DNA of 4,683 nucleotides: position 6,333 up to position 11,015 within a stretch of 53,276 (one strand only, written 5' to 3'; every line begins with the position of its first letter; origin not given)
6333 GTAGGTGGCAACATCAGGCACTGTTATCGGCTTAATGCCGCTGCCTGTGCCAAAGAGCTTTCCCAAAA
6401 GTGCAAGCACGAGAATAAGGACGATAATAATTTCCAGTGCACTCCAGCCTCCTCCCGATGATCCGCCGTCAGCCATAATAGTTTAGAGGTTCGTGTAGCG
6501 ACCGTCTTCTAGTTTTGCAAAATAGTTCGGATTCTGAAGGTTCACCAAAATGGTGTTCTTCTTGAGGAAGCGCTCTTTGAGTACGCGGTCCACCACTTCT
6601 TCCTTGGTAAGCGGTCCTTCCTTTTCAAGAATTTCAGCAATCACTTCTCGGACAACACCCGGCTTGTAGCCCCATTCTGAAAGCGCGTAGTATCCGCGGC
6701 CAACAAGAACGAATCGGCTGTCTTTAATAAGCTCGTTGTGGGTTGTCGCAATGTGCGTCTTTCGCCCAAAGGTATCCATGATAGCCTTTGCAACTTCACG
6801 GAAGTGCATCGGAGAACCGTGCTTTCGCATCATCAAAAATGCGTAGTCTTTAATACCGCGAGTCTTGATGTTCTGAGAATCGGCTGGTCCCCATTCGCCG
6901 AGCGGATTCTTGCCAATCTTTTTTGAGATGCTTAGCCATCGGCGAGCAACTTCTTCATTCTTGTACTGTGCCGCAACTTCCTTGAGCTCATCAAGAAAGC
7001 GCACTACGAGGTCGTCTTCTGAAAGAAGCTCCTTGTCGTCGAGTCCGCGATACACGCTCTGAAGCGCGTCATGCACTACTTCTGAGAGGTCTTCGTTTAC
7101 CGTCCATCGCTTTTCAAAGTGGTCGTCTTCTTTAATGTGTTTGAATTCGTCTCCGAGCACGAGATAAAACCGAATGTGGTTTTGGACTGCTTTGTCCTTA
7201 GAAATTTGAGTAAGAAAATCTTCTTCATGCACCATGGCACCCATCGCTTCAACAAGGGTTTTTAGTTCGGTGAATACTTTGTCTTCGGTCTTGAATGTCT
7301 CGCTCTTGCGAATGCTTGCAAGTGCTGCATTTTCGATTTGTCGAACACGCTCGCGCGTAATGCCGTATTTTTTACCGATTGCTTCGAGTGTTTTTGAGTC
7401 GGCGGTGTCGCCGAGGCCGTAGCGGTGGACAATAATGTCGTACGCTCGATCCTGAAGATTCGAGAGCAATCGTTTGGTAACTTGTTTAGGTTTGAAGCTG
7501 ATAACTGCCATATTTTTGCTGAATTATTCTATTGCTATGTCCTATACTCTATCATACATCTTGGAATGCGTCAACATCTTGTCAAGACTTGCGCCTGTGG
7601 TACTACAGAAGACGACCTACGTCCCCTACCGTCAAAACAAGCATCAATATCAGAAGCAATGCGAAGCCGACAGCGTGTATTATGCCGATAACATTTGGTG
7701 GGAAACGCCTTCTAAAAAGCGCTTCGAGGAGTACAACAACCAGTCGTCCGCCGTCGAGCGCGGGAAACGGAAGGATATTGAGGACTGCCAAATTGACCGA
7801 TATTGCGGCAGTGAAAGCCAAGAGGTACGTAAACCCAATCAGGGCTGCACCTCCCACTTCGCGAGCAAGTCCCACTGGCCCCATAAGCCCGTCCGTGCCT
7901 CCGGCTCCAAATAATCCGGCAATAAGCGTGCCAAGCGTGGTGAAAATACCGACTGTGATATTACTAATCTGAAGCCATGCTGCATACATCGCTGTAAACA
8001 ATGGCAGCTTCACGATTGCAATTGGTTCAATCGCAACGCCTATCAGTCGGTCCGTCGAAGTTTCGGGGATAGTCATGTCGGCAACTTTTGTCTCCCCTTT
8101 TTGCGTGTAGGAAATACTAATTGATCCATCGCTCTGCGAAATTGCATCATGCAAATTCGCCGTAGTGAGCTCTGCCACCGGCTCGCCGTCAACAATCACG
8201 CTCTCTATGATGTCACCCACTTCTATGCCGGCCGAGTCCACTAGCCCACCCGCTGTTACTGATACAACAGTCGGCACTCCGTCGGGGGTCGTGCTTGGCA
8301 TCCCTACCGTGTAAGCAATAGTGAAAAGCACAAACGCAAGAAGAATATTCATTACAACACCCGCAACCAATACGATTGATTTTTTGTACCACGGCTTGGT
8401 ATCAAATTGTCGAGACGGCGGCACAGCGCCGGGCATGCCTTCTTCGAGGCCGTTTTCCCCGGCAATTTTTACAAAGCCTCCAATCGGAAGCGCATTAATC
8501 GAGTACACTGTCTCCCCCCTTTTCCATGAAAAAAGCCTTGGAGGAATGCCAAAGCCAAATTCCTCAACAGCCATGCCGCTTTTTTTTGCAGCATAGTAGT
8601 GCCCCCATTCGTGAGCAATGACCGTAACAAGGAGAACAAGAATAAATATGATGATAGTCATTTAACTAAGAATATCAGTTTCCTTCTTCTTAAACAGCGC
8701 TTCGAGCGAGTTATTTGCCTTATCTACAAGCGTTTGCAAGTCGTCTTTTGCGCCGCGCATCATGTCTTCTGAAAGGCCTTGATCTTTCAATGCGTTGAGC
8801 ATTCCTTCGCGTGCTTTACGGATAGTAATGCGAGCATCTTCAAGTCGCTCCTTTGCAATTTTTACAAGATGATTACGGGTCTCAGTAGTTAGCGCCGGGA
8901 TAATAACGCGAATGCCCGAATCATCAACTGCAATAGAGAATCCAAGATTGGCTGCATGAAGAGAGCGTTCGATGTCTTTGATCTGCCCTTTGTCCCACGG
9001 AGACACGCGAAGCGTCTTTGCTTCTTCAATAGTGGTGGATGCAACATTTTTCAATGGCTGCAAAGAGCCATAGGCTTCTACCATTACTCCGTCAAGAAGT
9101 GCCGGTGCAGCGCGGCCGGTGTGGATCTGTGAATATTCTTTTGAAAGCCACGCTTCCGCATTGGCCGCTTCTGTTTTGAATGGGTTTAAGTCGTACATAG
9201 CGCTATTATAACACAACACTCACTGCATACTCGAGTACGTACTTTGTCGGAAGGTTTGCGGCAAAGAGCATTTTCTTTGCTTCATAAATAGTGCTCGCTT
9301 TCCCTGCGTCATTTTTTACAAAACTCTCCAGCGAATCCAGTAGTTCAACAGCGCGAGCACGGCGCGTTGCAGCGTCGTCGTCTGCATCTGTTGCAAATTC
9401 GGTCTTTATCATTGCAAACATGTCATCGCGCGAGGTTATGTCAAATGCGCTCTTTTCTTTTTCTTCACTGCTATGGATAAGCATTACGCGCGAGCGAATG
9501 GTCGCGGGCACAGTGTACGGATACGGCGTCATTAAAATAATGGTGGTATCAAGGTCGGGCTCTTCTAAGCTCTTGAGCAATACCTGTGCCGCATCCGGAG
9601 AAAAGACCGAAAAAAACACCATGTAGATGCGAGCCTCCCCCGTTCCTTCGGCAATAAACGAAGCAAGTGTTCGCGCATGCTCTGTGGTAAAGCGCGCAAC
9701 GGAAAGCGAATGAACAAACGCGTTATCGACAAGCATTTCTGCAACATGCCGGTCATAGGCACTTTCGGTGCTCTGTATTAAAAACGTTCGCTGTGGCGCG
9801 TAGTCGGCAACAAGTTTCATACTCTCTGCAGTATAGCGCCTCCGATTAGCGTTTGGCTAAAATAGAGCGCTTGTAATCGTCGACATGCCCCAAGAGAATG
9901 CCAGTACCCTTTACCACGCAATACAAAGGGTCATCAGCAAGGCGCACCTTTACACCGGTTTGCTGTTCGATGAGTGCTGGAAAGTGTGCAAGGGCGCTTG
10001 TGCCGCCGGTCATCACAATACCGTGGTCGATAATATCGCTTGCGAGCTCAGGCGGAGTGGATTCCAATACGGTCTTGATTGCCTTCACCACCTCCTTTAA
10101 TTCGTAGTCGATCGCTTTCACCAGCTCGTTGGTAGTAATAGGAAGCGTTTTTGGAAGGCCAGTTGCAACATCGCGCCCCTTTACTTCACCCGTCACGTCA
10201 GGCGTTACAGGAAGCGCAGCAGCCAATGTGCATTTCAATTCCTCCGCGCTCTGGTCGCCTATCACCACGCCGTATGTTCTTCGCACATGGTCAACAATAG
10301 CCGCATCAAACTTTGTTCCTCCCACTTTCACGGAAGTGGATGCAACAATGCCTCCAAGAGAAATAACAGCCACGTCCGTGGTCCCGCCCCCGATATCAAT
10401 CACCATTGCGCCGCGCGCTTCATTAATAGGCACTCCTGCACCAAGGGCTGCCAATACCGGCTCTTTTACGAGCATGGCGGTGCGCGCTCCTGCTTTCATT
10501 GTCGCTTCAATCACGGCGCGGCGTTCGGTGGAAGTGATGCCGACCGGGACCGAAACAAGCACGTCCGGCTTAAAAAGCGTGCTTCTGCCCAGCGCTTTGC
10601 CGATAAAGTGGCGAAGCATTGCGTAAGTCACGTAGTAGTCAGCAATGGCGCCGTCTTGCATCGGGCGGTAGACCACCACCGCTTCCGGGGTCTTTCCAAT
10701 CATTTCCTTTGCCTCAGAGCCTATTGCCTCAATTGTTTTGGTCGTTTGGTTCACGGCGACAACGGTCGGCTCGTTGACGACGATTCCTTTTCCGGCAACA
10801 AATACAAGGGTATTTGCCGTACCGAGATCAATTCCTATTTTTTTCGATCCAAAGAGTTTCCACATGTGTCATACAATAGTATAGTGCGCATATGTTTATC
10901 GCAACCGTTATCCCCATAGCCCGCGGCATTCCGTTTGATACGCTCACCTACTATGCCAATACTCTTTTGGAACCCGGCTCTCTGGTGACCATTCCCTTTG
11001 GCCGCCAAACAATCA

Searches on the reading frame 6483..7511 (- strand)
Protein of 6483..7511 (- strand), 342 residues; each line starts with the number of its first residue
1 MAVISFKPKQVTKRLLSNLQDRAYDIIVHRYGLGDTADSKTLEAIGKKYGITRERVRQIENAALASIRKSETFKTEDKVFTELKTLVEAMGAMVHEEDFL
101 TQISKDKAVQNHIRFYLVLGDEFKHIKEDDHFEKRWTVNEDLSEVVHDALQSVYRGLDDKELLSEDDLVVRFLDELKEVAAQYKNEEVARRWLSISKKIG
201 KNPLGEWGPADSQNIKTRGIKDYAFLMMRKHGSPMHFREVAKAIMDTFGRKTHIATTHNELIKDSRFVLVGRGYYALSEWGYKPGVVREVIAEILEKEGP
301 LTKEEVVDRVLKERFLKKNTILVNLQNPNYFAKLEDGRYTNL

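Call 16: search_protein_families(library=pfam, proteins=[window:6483-7511:-], max_evalue=0.001)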
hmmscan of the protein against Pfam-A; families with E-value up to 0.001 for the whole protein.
window:6483-7511:- (342 aa): 3 families
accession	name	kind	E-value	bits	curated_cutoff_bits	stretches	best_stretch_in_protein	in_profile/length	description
PF04545.22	Sigma70_r4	-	3.9e-12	45.9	24.1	1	15-69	1-50/50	Sigma-70, region 4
PF05066.19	HARE-HTH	-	5.3e-11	43.2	25.9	1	220-280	3-71/71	HB1, ASXL, restriction endonuclease HTH domain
PF11784.13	DUF3320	-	2.8e-05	24.4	25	1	285-312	10-37/50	Protein of unknown function (DUF3320)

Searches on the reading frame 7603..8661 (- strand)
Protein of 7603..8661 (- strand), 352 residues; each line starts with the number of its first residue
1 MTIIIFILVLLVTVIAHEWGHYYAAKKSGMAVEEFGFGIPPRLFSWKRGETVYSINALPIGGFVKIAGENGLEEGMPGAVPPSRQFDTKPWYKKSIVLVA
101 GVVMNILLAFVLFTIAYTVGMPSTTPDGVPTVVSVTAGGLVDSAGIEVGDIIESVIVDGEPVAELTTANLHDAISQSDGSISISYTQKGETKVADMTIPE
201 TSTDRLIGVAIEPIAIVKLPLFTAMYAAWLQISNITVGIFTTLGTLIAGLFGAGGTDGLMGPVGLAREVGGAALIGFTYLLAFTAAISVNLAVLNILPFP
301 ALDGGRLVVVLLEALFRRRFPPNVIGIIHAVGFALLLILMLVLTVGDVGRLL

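Call 16: search_protein_families(library=pfam, proteins=[window:7603-8661:-], max_evalue=0.001)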
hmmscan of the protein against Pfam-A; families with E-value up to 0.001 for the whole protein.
window:7603-8661:- (352 aa): 2 families
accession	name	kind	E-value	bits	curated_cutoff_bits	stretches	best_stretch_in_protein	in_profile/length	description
PF02163.28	Peptidase_M50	-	6.6e-51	173.2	27.2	1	6-339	2-221/221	Peptidase family M50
PF17820.7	PDZ_6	-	0.00025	21.1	27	1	132-180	2-46/54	PDZ domain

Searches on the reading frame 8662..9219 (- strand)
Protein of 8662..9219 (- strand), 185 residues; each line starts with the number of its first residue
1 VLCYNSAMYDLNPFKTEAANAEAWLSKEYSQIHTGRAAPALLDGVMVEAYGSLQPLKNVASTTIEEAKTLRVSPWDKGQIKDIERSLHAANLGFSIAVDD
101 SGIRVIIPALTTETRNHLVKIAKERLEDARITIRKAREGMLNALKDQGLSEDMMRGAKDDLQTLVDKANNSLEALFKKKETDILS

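Call 17: search_protein_families(library=pfam, proteins=[window:8662-9219:-], max_evalue=0.001)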
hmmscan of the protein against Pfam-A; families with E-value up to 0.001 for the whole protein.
window:8662-9219:- (185 aa): 1 family
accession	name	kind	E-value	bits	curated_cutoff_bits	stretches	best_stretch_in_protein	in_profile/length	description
PF01765.24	RRF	-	3.9e-46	157.3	29.7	1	25-184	1-164/164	Ribosome recycling factor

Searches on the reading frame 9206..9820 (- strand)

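Call 17: search_protein_families(library=pfam, proteins=[window:9206-9820:-], max_evalue=0.001)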
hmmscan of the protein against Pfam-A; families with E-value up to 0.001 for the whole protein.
window:9206-9820:- (204 aa): 1 family
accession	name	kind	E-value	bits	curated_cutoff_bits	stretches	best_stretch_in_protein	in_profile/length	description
PF13177.12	DNA_pol3_delta2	-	4.7e-09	36.9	27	1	63-116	102-156/161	DNA polymerase III, delta subunit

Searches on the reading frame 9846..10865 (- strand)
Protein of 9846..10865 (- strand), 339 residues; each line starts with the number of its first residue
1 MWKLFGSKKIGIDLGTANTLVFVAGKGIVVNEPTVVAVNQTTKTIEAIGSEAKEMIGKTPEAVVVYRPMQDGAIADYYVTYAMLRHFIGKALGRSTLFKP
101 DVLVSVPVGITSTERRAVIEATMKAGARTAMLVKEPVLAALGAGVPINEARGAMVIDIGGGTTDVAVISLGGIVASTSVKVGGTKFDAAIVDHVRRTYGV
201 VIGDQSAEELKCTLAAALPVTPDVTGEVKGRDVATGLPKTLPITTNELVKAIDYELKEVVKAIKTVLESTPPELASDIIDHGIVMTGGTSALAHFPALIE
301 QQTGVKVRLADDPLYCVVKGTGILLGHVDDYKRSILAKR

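Call 17: search_protein_families(library=pfam, proteins=[window:9846-10865:-], max_evalue=0.001)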
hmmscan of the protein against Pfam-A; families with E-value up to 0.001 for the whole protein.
window:9846-10865:- (339 aa): 7 families
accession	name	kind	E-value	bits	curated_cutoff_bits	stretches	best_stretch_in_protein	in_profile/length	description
PF06723.19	MreB_Mbl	-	1.2e-125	419.2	27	1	8-331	2-325/327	MreB/Mbl protein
PF00012.26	HSP70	-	1.8e-13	50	20.6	1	101-200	135-240/599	Hsp70 protein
PF14450.12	FtsA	-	1.6e-10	41.9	31.8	1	154-312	1-112/127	Cell division protein FtsA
PF00022.25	Actin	-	2e-10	40.3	27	1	33-196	31-189/410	Actin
PF06277.17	EutA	-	2e-05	24.1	27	1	135-187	124-181/475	Ethanolamine utilisation protein EutA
PF11104.14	PilM_2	-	0.00029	20.3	27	0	258-311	258-306/340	Type IV pilus assembly protein PilM;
PF02541.22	Ppx-GppA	-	0.00086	19.3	27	0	138-189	99-150/285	Ppx/GppA phosphatase family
